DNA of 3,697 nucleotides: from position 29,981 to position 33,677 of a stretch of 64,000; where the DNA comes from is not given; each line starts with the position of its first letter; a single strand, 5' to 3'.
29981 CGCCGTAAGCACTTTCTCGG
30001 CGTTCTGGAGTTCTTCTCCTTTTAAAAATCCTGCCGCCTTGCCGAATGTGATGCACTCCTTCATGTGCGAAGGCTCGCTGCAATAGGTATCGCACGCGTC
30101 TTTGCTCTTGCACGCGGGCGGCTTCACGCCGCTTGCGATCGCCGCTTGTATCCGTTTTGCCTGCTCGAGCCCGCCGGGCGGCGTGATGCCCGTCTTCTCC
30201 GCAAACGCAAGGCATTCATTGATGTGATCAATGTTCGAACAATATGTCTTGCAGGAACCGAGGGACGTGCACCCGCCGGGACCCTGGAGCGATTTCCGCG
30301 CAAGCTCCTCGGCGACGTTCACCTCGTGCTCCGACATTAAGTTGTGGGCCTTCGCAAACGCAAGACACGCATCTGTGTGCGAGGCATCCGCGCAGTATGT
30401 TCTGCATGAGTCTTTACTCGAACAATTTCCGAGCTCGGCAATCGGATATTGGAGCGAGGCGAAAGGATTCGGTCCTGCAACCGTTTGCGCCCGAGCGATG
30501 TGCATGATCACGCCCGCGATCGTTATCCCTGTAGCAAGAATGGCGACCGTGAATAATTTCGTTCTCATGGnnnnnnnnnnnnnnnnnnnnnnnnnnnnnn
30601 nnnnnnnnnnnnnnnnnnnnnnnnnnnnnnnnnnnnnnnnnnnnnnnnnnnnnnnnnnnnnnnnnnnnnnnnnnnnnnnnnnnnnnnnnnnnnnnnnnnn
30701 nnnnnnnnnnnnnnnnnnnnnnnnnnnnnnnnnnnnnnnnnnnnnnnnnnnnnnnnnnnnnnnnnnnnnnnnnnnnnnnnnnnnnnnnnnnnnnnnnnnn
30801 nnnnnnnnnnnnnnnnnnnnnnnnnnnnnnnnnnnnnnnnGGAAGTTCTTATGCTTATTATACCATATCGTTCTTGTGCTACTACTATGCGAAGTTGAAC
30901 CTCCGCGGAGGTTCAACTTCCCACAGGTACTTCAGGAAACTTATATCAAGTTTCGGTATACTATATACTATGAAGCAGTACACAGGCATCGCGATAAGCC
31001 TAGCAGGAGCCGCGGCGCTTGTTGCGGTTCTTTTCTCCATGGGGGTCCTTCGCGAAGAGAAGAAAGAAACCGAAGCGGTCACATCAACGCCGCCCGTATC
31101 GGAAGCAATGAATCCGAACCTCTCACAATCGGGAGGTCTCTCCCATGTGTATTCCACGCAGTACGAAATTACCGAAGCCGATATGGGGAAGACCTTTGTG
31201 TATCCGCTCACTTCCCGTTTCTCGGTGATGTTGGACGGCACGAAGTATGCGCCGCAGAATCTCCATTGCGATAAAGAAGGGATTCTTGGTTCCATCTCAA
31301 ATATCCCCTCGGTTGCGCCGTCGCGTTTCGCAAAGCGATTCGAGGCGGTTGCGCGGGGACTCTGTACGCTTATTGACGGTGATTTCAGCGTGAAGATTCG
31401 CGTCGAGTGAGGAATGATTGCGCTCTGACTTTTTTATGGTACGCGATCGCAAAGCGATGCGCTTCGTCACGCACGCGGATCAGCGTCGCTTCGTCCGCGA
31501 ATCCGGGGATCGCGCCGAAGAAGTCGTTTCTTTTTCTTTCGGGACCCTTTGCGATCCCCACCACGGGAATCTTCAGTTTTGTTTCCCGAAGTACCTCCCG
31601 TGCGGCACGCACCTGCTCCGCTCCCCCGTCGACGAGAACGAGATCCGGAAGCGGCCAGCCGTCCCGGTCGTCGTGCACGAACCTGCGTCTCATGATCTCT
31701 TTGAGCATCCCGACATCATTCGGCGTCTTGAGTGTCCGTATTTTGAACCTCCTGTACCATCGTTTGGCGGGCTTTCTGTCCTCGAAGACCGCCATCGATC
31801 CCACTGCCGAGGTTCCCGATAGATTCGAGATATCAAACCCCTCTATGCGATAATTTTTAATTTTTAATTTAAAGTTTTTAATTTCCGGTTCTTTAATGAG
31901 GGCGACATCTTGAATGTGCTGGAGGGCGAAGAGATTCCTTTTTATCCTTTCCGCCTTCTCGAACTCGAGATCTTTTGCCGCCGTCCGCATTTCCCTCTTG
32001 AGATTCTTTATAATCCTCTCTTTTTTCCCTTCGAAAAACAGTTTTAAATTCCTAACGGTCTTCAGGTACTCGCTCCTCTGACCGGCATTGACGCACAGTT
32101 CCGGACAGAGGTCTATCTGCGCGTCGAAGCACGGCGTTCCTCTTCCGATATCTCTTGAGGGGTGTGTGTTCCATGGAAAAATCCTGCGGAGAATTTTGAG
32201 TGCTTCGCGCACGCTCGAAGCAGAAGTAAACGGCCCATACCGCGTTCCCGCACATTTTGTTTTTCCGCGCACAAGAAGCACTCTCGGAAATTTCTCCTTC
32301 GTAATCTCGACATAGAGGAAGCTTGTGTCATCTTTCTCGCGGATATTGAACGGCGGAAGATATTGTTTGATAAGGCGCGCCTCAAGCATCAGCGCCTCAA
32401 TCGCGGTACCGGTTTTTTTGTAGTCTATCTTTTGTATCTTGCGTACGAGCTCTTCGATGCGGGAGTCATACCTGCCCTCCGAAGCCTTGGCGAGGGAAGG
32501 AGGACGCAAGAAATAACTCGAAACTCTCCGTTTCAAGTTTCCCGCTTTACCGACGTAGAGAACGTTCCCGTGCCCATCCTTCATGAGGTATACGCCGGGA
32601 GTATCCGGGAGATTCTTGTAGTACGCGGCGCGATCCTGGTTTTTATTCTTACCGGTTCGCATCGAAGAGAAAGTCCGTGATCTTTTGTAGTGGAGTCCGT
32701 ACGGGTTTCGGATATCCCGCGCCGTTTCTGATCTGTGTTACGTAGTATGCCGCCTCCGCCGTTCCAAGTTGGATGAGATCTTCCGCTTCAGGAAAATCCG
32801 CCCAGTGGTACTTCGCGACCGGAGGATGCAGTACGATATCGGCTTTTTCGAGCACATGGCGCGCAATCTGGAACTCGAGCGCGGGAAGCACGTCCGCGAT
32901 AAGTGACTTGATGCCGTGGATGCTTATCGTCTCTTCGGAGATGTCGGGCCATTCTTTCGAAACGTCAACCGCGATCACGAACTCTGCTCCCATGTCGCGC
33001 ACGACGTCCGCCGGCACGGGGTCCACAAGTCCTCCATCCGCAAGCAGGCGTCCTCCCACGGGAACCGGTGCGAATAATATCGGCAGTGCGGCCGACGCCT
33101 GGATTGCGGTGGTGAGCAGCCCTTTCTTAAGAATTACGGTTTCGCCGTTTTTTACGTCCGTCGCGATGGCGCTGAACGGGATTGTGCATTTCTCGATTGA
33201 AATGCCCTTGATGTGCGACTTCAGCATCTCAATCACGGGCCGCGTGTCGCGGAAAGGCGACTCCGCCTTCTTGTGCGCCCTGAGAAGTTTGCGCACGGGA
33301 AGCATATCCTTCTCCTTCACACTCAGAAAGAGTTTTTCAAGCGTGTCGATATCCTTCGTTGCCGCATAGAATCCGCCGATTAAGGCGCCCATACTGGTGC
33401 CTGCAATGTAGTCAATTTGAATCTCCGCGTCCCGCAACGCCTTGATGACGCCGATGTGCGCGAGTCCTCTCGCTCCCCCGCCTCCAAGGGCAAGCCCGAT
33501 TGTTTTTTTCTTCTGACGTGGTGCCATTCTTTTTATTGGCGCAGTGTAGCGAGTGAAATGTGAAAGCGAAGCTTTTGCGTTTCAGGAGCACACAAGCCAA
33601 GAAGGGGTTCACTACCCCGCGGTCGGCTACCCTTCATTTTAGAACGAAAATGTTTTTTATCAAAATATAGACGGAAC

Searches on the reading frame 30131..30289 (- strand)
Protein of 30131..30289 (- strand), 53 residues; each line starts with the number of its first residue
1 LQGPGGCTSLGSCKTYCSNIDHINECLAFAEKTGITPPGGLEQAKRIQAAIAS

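Call 49: search_solved_structures(query=A3, max_evalue=10, show_alignments=3)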
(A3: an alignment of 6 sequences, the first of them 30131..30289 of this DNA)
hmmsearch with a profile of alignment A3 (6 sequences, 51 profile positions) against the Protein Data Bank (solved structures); distinct sequences matched with E-value up to 10: 1.
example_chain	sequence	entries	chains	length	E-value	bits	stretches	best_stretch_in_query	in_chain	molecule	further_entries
5cwd_A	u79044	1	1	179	0.44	13.8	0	23-42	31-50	Designed helical repeat protein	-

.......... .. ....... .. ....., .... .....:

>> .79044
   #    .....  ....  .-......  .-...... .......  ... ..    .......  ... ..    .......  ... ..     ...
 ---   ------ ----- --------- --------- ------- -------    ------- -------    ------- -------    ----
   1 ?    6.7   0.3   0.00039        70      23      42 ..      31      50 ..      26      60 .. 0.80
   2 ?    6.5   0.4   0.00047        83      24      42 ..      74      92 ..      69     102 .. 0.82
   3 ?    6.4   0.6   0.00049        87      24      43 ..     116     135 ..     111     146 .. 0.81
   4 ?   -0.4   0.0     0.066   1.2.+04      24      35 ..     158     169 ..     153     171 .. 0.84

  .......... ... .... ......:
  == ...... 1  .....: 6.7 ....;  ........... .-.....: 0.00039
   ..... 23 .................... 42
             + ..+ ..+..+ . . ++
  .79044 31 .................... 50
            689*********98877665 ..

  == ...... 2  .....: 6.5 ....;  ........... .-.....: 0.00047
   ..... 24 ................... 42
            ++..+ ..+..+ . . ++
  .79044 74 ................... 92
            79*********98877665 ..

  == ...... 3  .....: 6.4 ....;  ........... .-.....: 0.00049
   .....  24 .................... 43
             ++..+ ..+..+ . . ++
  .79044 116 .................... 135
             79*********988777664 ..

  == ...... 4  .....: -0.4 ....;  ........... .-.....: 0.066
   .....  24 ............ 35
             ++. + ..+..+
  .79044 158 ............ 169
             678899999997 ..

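Call 50: search_protein_families(library=pfam, alignment_id=A3, max_evalue=10)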
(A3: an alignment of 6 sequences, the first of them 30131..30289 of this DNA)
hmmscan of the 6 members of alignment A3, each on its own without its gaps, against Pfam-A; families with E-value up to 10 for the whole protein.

A. member 1, window:30131-30289:- (53 aa): 0 families

B. families by the number of members that match (of 6 scanned): 0 families

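Call 61: search_protein_representatives(alignment_id=A3)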
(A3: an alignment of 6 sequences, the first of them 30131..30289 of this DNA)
Query: 6 sequences, 51 profile positions. Proteins with E-value up to 0.001 (for the whole library): 1764; up to 1e-10: 1473; up to 1e-30: 937. The best 150 are listed.
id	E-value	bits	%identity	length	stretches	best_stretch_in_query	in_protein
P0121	4.6e-143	481.2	-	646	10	1-49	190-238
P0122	1.0e-135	457.7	-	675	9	1-49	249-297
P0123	5.3e-132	445.8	-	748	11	3-48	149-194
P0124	1.4e-129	438.1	-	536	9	1-49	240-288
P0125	3.0e-126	427.4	-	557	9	3-49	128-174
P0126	5.7e-126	426.5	-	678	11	2-48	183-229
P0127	2.4e-125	424.5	-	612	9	1-44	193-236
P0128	6.0e-125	423.2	-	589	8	1-48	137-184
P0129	7.0e-123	416.6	-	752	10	2-49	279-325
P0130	1.2e-121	412.6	-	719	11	2-47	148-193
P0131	5.9e-121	410.4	-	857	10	2-49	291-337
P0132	1.8e-120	408.9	-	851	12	2-49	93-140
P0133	3.6e-119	404.7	-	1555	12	2-48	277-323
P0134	1.5e-117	399.5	-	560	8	1-49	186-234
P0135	2.9e-117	398.6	-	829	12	1-48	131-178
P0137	3.4e-115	392.0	-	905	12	3-47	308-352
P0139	9.2e-114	387.4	-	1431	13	1-48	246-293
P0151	1.2e-109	374.2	-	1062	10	1-48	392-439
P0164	1.2e-106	364.6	-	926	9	2-46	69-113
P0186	2.3e-100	344.5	-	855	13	2-46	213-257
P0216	1.5e-93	322.7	-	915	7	3-48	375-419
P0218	4.2e-93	321.2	-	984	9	1-47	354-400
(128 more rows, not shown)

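Call 64: search_protein_families(library=pfam, proteins=[P0133, P0139, P0151, P0218, P0164, P0216, P0137, P0132, P0186], max_evalue=0.01)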
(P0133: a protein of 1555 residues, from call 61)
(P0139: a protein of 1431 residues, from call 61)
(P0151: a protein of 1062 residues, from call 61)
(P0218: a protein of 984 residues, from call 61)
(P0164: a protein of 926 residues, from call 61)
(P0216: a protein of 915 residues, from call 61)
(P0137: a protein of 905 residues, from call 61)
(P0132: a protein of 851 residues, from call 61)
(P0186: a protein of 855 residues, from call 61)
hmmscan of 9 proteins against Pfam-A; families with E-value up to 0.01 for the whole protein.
P0133 (1555 aa): 0 families

P0139 (1431 aa): 0 families

P0151 (1062 aa): 1 family
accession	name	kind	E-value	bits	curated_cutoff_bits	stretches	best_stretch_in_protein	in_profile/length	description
PF13385.13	Laminin_G_3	-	9.5e-25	87.9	27.6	1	841-992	12-150/151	Concanavalin A-like lectin/glucanases superfamily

P0218 (984 aa): 4 families
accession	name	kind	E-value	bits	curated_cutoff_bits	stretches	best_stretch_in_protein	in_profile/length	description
PF13385.13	Laminin_G_3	-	1.7e-27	96.9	27.6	1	741-903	1-150/151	Concanavalin A-like lectin/glucanases superfamily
PF02210.31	Laminin_G_2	-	9.6e-06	26.5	22.9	1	799-893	25-123/126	Laminin G domain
PF07953.20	Toxin_R_bind_N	-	2e-05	24.8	23.8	1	734-897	26-190/191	Clostridium neurotoxin, N-terminal receptor binding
PF02973.23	Sialidase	-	0.0014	18.6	26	1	836-905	112-183/189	Sialidase, N-terminal domain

P0164 (926 aa): 0 families

P0216 (915 aa): 0 families

P0137 (905 aa): 1 family
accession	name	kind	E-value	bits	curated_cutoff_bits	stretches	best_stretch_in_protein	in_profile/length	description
PF00050.26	Kazal_1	-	4.5e-07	30.2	21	1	634-654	8-28/49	Kazal-type serine protease inhibitor domain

P0132 (851 aa): 1 family
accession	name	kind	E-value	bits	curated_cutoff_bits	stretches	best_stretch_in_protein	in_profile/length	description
PF20787.2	SPP1_GP23-1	-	0.00047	20.4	27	0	376-395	19-38/47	SPP1 phage GP23.1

P0186 (855 aa): 0 families

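Call 68: find_encoding_contigs(protein=P0121, flank=5000, max_places=1)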
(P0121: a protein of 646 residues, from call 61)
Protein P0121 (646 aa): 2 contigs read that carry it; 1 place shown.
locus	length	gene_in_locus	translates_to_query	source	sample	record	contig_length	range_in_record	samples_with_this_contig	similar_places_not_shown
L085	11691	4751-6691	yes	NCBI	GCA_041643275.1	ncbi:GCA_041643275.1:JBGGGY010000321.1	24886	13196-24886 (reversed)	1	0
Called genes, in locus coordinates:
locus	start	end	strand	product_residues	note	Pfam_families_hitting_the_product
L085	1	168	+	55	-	?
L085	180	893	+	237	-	PF00089:Trypsin, PF13365:Trypsin_2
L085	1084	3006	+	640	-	PF00012:HSP70, PF06723:MreB_Mbl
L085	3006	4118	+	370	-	PF00226:DnaJ, PF01556:DnaJ_C, PF00684:DnaJ_CXXCXGXG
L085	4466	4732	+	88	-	-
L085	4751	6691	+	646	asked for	PF25052:AtDEF-like (faint)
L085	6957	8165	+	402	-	PF22694:CtpB_N-like (weak), PF00595:PDZ, PF13180:PDZ_2, PF17820:PDZ_6, PF03572:Peptidase_S41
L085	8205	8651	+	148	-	PF01281:Ribosomal_L9_N, PF03948:Ribosomal_L9_C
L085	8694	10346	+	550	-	PF01656:CbiA (weak), PF06418:CTP_synth_N, PF00117:GATase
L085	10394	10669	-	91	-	PF01016:Ribosomal_L27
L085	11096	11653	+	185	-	PF04542:Sigma70_r2, PF08281:Sigma70_r4_2, PF04545:Sigma70_r4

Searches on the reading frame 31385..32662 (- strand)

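Call 8: search_protein_families(library=pfam, proteins=[window:31385-32662:-], max_evalue=0.01)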
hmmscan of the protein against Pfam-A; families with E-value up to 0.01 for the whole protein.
window:31385-32662:- (425 aa): 3 families
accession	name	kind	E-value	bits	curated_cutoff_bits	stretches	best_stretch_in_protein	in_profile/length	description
PF08459.17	UvrC_RNaseH_dom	-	2.9e-42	144.6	22.3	1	264-406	4-159/159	UvrC RNAse H endonuclease domain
PF01541.30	GIY-YIG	-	4.5e-07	30.5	22.6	1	23-103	3-74/78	GIY-YIG catalytic domain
PF02151.25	UVR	-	2.5e-05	24.3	21.5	1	215-248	1-34/36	UvrB/uvrC motif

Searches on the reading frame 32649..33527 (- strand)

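Call 8: search_protein_families(library=pfam, proteins=[window:32649-33527:-], max_evalue=0.01)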
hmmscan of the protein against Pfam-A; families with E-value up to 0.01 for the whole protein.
window:32649-33527:- (292 aa): 1 family
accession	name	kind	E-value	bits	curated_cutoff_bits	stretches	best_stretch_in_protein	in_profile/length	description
PF01734.28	Patatin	-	6e-34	118.4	27.7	1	12-175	1-189/191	Patatin-like phospholipase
